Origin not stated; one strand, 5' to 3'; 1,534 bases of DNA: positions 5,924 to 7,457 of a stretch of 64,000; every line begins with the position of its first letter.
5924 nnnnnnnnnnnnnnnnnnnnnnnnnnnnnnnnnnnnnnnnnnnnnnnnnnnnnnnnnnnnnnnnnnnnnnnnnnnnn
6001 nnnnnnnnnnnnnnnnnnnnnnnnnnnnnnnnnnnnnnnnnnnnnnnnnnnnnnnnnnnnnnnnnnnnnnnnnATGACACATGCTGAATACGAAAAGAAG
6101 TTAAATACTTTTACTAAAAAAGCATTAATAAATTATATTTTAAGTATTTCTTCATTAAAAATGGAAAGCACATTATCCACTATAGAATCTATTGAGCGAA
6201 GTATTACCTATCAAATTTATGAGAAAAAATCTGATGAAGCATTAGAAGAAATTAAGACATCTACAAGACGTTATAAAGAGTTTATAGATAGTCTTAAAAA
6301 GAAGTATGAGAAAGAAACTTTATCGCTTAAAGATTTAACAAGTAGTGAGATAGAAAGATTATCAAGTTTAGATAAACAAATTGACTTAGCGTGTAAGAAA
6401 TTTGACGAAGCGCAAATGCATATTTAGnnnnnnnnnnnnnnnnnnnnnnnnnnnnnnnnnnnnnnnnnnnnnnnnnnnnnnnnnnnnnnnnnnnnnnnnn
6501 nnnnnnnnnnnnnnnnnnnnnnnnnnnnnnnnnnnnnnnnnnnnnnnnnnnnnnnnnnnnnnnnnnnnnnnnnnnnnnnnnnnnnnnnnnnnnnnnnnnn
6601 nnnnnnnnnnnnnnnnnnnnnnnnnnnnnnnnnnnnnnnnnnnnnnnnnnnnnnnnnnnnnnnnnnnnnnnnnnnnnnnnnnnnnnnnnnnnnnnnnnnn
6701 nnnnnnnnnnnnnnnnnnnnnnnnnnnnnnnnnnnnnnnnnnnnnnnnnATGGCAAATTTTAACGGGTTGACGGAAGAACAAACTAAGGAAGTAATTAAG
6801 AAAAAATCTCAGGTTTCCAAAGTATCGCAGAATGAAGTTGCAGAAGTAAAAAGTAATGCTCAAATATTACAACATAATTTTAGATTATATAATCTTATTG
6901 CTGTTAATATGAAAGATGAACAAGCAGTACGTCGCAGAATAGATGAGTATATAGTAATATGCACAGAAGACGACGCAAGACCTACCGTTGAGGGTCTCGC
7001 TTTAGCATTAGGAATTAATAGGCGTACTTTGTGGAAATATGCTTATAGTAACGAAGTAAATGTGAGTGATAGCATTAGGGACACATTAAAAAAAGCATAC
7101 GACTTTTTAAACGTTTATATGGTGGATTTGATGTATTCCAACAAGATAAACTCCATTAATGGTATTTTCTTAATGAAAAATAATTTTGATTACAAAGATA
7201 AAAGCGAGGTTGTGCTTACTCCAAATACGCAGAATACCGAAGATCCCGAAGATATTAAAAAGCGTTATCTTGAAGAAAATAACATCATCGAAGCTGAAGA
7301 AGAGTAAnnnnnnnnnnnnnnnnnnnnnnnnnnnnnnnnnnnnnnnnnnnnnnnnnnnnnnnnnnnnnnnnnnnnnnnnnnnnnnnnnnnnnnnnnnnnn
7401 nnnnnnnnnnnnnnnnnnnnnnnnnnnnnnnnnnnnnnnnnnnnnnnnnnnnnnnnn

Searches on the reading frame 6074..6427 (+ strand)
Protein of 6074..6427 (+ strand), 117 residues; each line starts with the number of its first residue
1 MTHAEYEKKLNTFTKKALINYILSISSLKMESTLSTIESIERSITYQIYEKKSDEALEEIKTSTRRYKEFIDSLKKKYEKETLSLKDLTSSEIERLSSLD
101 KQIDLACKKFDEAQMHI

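Call 3: search_protein_families(library=pfam, proteins=[window:6074-6427:+], max_evalue=0.1)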
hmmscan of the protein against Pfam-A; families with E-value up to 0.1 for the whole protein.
window:6074-6427:+ (117 aa): 6 families
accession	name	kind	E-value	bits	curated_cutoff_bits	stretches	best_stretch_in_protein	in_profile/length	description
PF07400.16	IL11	-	0.0023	18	25.8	1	8-113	19-122/170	Interleukin 11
PF00621.25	RhoGEF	-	0.0069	17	27.6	1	38-96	83-141/180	RhoGEF domain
PF22794.1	jr-ZPR1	-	0.011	16.1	27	1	23-111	22-114/125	ZPR1 jelly-roll domain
PF05893.19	LuxC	-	0.043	13.1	21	1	27-101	3-75/401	Acyl-CoA reductase (LuxC)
PF05549.16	Allexi_40kDa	-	0.046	13.7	26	1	53-114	76-138/271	Allexivirus 40kDa protein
PF07097.16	DUF1359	-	0.047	14.4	25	1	54-103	10-59/104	Protein of unknown function (DUF1359)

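Call 4: search_protein_families(library=phrogs, proteins=[window:6074-6427:+], max_evalue=0.01)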
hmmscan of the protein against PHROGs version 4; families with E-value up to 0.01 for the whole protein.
window:6074-6427:+ (117 aa): 0 families

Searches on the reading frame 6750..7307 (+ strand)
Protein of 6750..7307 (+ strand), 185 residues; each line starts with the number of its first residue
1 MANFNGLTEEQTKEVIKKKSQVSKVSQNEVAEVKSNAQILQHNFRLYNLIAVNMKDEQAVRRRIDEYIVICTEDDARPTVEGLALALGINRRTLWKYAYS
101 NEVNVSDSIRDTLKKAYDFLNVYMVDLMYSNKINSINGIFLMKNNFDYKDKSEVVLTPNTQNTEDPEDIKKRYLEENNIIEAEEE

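Call 3: search_protein_families(library=pfam, proteins=[window:6750-7307:+], max_evalue=0.1)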
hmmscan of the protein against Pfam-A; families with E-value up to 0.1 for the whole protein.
window:6750-7307:+ (185 aa): 2 families
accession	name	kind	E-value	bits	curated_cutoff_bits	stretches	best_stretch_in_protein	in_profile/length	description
PF16677.11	GP3_package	-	3.1e-11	43.8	29.4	1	55-154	7-105/105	DNA-packaging protein gp3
PF13022.12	HTH_Tnp_1_2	-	0.063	13.8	27.9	1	72-162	20-115/122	Helix-turn-helix of insertion element transposase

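Call 4: search_protein_families(library=phrogs, proteins=[window:6750-7307:+], max_evalue=0.01)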
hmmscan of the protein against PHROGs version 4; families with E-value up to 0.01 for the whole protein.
window:6750-7307:+ (185 aa): 2 families
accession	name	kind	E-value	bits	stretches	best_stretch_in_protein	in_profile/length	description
phrog_606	-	head and packaging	7.9e-12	46.5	1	55-173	26-154/167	terminase small subunit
phrog_309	-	head and packaging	0.0045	18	1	79-173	158-274/319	terminase small subunit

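Call 41: search_protein_families(library=ncbifam, proteins=[window:6750-7307:+], max_evalue=0.01)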
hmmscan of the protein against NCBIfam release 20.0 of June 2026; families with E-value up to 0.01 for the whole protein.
window:6750-7307:+ (185 aa): 0 families
